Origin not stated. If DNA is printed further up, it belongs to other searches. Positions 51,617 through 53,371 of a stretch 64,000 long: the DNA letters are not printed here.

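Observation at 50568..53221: AAA+ ATPase plus 484-aa orphan protein in the cargo slot of the element: candidate undescribed defence module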

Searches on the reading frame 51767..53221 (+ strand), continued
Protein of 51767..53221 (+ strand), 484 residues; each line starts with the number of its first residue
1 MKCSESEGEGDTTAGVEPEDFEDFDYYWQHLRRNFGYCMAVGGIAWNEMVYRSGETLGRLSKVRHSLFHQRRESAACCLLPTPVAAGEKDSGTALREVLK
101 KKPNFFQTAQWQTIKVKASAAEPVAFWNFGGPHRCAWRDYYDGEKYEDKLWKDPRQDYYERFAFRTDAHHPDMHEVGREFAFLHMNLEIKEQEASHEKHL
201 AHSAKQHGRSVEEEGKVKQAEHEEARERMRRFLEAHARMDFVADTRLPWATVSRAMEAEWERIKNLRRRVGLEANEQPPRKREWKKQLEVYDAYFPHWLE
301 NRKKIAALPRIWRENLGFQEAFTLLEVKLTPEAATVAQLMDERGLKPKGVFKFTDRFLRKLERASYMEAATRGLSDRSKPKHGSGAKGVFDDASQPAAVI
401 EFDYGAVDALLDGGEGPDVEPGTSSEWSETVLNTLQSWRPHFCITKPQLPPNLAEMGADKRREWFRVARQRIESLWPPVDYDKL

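Call 39: search_protein_families(library=pfam, proteins=[window:51767-53221:+, P0145, P0146, P0147, P0152, P0153, P0157, P0160, P0168, P0170], max_evalue=10)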
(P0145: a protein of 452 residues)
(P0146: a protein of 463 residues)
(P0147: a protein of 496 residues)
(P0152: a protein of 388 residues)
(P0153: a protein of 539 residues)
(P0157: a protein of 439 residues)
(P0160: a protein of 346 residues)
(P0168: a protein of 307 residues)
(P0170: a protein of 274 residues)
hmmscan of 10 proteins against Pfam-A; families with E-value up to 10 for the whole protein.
window:51767-53221:+ (484 aa): 1 family
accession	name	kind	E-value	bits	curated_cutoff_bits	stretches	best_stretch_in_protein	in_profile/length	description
PF22513.2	FitA-like_RHH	-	0.11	12.9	27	1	200-214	16-30/39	Antitoxin FitA-like, ribbon-helix-helix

P0145 (452 aa): 1 family
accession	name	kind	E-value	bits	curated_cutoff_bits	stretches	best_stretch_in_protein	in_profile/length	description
PF20109.4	Trans_reg_dom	-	0.0021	18.8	23.8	1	34-69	16-51/60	Proteobacterial transcriptional regulator-like domain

P0146 (463 aa): 3 families
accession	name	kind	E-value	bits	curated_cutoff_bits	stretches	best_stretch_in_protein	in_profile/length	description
PF20109.4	Trans_reg_dom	-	0.0062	17.3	23.8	1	32-62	18-49/60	Proteobacterial transcriptional regulator-like domain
PF05979.17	DUF896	-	0.038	14.3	24.2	1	59-77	7-25/64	Bacterial protein of unknown function (DUF896)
PF23302.1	HTH_DNAJC9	-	0.17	12.5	27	1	210-239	5-34/69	DNAJC9 HTH domain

P0147 (496 aa): 1 family
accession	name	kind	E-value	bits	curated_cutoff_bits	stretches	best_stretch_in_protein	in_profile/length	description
PF02684.21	LpxB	-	0.21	10.9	22.6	1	180-249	161-230/374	Lipid-A-disaccharide synthetase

P0152 (388 aa): 1 family
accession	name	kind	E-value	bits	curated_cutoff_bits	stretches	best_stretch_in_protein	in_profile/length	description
PF20109.4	Trans_reg_dom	-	0.00029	21.6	23.8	1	21-45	19-43/60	Proteobacterial transcriptional regulator-like domain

P0153 (539 aa): 0 families

P0157 (439 aa): 2 families
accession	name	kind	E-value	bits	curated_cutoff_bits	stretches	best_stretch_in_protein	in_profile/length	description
PF20109.4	Trans_reg_dom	-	0.00029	21.5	23.8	1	16-48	17-47/60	Proteobacterial transcriptional regulator-like domain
PF19166.6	DUF5848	-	0.2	12.2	26.9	1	246-284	19-54/64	Family of unknown function (DUF5848)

P0160 (346 aa): 2 families
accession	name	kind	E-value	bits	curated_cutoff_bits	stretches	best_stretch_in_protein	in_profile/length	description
PF20109.4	Trans_reg_dom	-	0.00094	19.9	23.8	1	15-39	15-39/60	Proteobacterial transcriptional regulator-like domain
PF13508.13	Acetyltransf_7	-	0.16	12.8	27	1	295-320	35-62/84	Acetyltransferase (GNAT) domain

P0168 (307 aa): 3 families
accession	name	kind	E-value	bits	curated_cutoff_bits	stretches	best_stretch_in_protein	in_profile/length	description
PF17470.7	Gp45_2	-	0.064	13.7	28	1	212-237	17-43/58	Phage gene product 45.2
PF02601.20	Exonuc_VII_L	-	0.83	9.5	35.9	1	151-303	120-261/315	Exonuclease VII, large subunit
PF04978.18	MST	-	2.4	9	27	1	136-201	56-120/149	Mycothiol-S-transferase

P0170 (274 aa): 2 families
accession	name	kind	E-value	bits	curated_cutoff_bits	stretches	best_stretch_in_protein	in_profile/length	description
PF20109.4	Trans_reg_dom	-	3.5e-05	24.5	23.8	1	24-50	21-47/60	Proteobacterial transcriptional regulator-like domain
PF03037.21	KMP11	-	0.15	13.3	28.3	1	228-268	18-58/90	Kinetoplastid membrane protein 11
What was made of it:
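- On FseA/RovC-type regulators (DUF6499 + DUF2285): The window protein itself has no hit even at E<=10 (call 39).
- PF20109 (Trans_reg_dom, DUF6499) hits 6 of 9 distant relatives at E 3.5e-5 to 6e-3, and one exceeds the gathering score (call 39). The window protein itself does not reach any Pfam threshold for DUF6499 (call 39).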

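Call 42: search_solved_structures(query=A2, max_evalue=10, show_alignments=3)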
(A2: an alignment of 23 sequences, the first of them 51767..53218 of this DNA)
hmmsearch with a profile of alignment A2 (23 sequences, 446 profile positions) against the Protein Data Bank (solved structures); distinct sequences matched with E-value up to 10: 1.
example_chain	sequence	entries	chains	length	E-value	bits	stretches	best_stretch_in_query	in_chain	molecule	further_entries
6xz5_A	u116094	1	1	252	0.58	12.5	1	25-48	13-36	Uncharacterized protein,RovC,Uncharacterized protein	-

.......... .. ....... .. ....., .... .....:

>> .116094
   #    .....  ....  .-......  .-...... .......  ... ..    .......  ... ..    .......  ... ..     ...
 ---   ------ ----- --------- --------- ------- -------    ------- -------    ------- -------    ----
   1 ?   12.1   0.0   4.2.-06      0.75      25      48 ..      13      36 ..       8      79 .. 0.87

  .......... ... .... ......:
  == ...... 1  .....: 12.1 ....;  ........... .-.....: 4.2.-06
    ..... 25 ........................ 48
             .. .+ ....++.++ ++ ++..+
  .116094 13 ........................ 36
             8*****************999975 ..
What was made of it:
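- The only PDB sequence hit is RovC, at the same motif (call 42).
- Tried and rejected: A profile search of PDB sequences found only a marginal RovC motif hit (call 42).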

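Call 45: find_homologous_proteins(query=A2, max_evalue=0.01)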
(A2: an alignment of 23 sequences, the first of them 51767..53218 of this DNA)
Query A2 (23 sequences) (484 aa, profile of the alignment): 31 proteins with E <= 0.01 among 8000 candidates.
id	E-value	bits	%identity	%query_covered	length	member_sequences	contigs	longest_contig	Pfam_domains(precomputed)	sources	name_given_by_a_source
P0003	2.8e-187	641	69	98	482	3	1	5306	-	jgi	-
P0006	2.5e-184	632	69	96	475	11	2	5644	-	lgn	-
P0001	5.0e-183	628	72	95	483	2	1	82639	-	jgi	jgi:hypothetical protein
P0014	1.7e-181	622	65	99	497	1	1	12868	-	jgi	jgi:hypothetical protein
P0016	2.0e-181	622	62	99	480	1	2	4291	-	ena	-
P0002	2.3e-180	619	73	95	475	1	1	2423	-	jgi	jgi:hypothetical protein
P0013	8.6e-179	614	66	99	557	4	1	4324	-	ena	-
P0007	3.4e-178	612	68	99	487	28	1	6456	-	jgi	-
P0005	1.6e-176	606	70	95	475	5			-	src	-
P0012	1.5e-175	603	66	96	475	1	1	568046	-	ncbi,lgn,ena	-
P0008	1.1e-173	597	67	100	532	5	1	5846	-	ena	-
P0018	3.1e-172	592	62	96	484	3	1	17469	-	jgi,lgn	jgi:hypothetical protein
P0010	4.1e-172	592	68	98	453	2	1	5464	-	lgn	-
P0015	1.7e-170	586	65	95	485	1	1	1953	-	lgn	-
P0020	6.6e-167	574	61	99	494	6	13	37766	-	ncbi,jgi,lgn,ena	jgi:hypothetical protein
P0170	1.6e-47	181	40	13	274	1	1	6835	-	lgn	-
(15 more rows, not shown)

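Call 47: find_encoding_contigs(protein=P0170, flank=6000, max_places=2)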
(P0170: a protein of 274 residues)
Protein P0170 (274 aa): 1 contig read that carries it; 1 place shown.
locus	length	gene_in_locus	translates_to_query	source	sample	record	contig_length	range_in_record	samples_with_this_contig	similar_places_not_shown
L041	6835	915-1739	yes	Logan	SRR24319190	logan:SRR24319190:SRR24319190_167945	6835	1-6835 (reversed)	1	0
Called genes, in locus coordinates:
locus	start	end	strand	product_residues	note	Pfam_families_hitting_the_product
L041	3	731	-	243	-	?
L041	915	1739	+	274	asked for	-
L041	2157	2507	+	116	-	-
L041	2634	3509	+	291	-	PF00145:DNA_methylase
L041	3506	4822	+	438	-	PF01555:N6_N4_Mtase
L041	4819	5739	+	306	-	PF01555:N6_N4_Mtase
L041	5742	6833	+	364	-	?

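Call 53: search_protein_families(library=pfam, proteins=[L003:11504-11767:+, L021:1687-2055:+, L011:6620-6892:+, L018:11425-11667:+, L003:8626-9987:+], max_evalue=1)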
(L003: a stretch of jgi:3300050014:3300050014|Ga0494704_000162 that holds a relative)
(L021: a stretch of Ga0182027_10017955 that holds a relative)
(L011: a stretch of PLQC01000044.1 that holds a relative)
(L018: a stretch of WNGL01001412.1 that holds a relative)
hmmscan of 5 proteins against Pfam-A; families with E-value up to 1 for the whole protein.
L003:11504-11767:+ (87 aa): 2 families
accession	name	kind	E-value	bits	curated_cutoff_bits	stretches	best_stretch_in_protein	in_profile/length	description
PF12728.13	HTH_17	-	4.5e-05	24.1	27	1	40-67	10-36/51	Helix-turn-helix domain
PF20644.2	Rrn7_cyclin_N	-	0.0083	16.7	24.1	1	5-58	64-116/126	Rrn7/TAF1B, N-terminal cyclin domain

L021:1687-2055:+ (122 aa): 2 families
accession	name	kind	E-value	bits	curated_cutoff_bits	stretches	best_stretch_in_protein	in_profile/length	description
PF13542.12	HTH_Tnp_ISL3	-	0.00054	19.8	27.4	1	25-44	30-49/51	Helix-turn-helix domain of transposase family ISL3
PF12728.13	HTH_17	-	0.014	16.1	27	1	32-69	12-49/51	Helix-turn-helix domain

L011:6620-6892:+ (90 aa): 0 families

L018:11425-11667:+ (80 aa): 0 families

L003:8626-9987:+ (453 aa): 8 families
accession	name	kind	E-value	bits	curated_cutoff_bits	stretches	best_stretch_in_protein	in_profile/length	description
PF00589.27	Phage_integrase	-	4.2e-05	23.8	27.1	1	295-409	7-138/172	Phage integrase family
PF19097.5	Snu56_snRNP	-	0.024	13.8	25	1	116-254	146-280/438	Snu56-like U1 small nuclear ribonucleoprotein component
PF02899.23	Phage_int_SAM_1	-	0.042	14.6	22.3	1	233-263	51-82/83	Phage integrase, N-terminal SAM-like domain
PF13495.12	Phage_int_SAM_4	-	0.073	13.9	27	0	200-264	26-82/85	Phage integrase, N-terminal SAM-like domain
PF07151.18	DUF1391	-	0.11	12.6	27.3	1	429-449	24-44/48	Protein of unknown function (DUF1391)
PF22911.1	PRAS_NT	-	0.12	13.2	27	0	112-142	12-46/68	Proline-rich AKT1 substrate 1, N-terminal domain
PF14648.11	FAM91_C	-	0.15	11.3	25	1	212-254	36-78/447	FAM91 C-terminus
PF10109.15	Phage_TAC_7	-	0.18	12.3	25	0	304-338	39-73/79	Phage tail assembly chaperone proteins, E, or 41 or 14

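Call 54: predict_structure(alignment_id=A2)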
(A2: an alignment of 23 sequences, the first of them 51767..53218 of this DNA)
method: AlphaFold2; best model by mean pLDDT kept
length: 484 residues; sequences in the alignment: 23
mean_pLDDT: 72.4   pTM: 0.60
mean pLDDT of the five models: 72.4, 71.0, 70.6, 70.0, 69.7
residues with pLDDT >= 90: 108; 70-90: 198; 50-70: 75; < 50: 103
segments of 3 or more residues with pLDDT < 50: 1-11, 120-134, 141-154, 365-404, 406-408, 410-425
pLDDT, mean of each block of 10 residues (from residue 1): 40 69 92 91 89 73 87 84 93 94 90 74 47 54 40 51 56 69 88 90 93 94 92 73 67 75 86 66 83 87 81 87 91 90 83 63 46 38 34 36 48 43 56 80 80 81 82 76 51
secondary structure, 60 per line:
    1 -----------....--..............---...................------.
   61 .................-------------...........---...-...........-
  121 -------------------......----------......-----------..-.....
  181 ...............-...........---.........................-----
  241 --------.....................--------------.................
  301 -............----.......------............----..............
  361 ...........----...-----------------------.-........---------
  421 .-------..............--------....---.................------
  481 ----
elements in order: H12-15 H18-31 H35-53 H60-77 H91-101 H109-119 H142-145 H156-161 H176-195 H197-207 H211-235 H249-269 H284-300 H302-313 H318-324 H331-342 H347-371 H404-411 H429-442 H451-454 H458-474
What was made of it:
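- On ietAS two-gene defence system: The AlphaFold model is all-alpha (call 54).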

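Call 57: find_related_loci(query=A2, collection=viral_contigs, flank=8000)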
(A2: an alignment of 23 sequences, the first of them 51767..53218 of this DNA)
Query A2 (484 aa) in viral_contigs; peptide patterns used: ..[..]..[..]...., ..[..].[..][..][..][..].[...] (x = any residue, [..] = any of these).
13 stretches matched a pattern, but none encodes a relative of the query by tblastn (E <= 1e-3).

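Call 60: fold_search(model_id=the predicted structure, library=pdb)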
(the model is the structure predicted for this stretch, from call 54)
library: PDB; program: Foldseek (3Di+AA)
matches with E <= 10: 26; with E <= 0.001: 0
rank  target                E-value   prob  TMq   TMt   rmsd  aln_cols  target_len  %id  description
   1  3o00_A                2.9e+00  0.02  0.09  0.13  25.2       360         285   12  Crystal Structure of the Salmonella Type III Secretion System Tip Protein SipD-C244S (released 2010-11-17)
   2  7x07_B                3.9e+00  0.02  0.08  0.06  35.9       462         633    9  Cryo-EM structure of human ABCD1 in the presence of C26:0 (released 2023-03-22)
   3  6pyy_A                4.0e+00  0.02  0.07  0.09  25.4       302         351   11  Crystal Structure of human Tryptophan 2,3-dioxygenase in complex with PF-06840003 in Active Site and Exo site (released 2020-01-01)
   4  7x0t_A                4.0e+00  0.01  0.08  0.06  37.2       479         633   11  Cryo-EM structure of human ABCD1 E630Q in the presence of C26:0-CoA and ATP (released 2023-03-22)
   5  5mkk_B                4.4e+00  0.02  0.10  0.09  29.5       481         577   11  Crystal structure of the heterodimeric ABC transporter TmrAB, a homolog of the antigen translocation complex TAP (released 2017-01-18)
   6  7x07_A                4.4e+00  0.01  0.07  0.05  37.3       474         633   11  Cryo-EM structure of human ABCD1 in the presence of C26:0 (released 2023-03-22)
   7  6a8j_B                5.1e+00  0.03  0.11  0.11  23.1       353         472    9  Crystal structure of bacterial protein toxins (released 2018-10-10)
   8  8r5q_D                5.6e+00  0.02  0.08  0.11  25.7       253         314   11  Structure of apo TDO with a bound inhibitor (released 2024-01-17)
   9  8as8_A                5.6e+00  0.01  0.07  0.06  25.6       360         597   11  E. coli Wadjet JetABC monomer (released 2022-12-14)
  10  9y6s_6y               6.2e+00  0.01  0.07  0.08  28.4       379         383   12  96-nm repeat of the Leishmania tarentolae doublet microtubule (released 2025-12-17)
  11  7shn_A                6.8e+00  0.01  0.09  0.08  33.8       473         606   10  Cryo-EM structure of oleoyl-CoA-bound human peroxisomal fatty acid transporter ABCD1 (released 2021-11-03)
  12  2xhe_B                7.4e+00  0.04  0.09  0.19  24.5       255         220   10  Crystal structure of the Unc18-syntaxin 1 complex from Monosiga brevicollis (released 2011-06-29)
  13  4k34_A                7.4e+00  0.02  0.13  0.15  26.9       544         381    9  Crystal structures of CusC review conformational changes accompanying folding and transmembrane channel formation (released 2013-10-16)
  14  4k7k_B                7.8e+00  0.01  0.09  0.09  31.0       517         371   10  Crystal structures of CusC review conformational changes accompanying folding and transmembrane channel formation (released 2013-10-16)
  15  4ztt_E                8.2e+00  0.04  0.07  0.15  13.9       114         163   13  Crystal structures of ferritin mutants reveal diferric-peroxo intermediates (released 2016-06-15)
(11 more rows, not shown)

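Call 67: find_encoding_contigs(protein=P0145, flank=8000, max_places=6)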
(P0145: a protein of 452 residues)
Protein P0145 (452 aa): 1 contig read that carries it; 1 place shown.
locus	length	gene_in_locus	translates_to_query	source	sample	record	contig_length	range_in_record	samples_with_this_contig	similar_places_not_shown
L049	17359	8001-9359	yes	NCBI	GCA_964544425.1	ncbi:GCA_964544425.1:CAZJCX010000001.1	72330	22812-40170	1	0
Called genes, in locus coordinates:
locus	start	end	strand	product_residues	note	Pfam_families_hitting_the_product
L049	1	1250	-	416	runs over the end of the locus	PF00245:Alk_phosphatase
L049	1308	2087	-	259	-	PF00165:HTH_AraC (weak), PF12833:HTH_18, PF00165:HTH_AraC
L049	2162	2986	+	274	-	PF05721:PhyH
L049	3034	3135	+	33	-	-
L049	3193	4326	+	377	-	-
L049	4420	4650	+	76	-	PF00830:Ribosomal_L28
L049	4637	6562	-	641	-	PF12439:GDE_N, PF06202:GDE_C, PF22422:MGH1-like_GH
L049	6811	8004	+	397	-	PF00589:Phage_integrase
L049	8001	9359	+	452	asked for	-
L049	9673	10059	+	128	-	PF12728:HTH_17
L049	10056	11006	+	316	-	-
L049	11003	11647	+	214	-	PF13481:AAA_25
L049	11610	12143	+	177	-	-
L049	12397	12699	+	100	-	-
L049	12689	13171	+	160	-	-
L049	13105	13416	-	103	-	-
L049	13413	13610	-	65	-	-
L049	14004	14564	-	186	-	-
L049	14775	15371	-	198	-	-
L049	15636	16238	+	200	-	-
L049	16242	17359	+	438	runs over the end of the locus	PF01420:Methylase_S (faint)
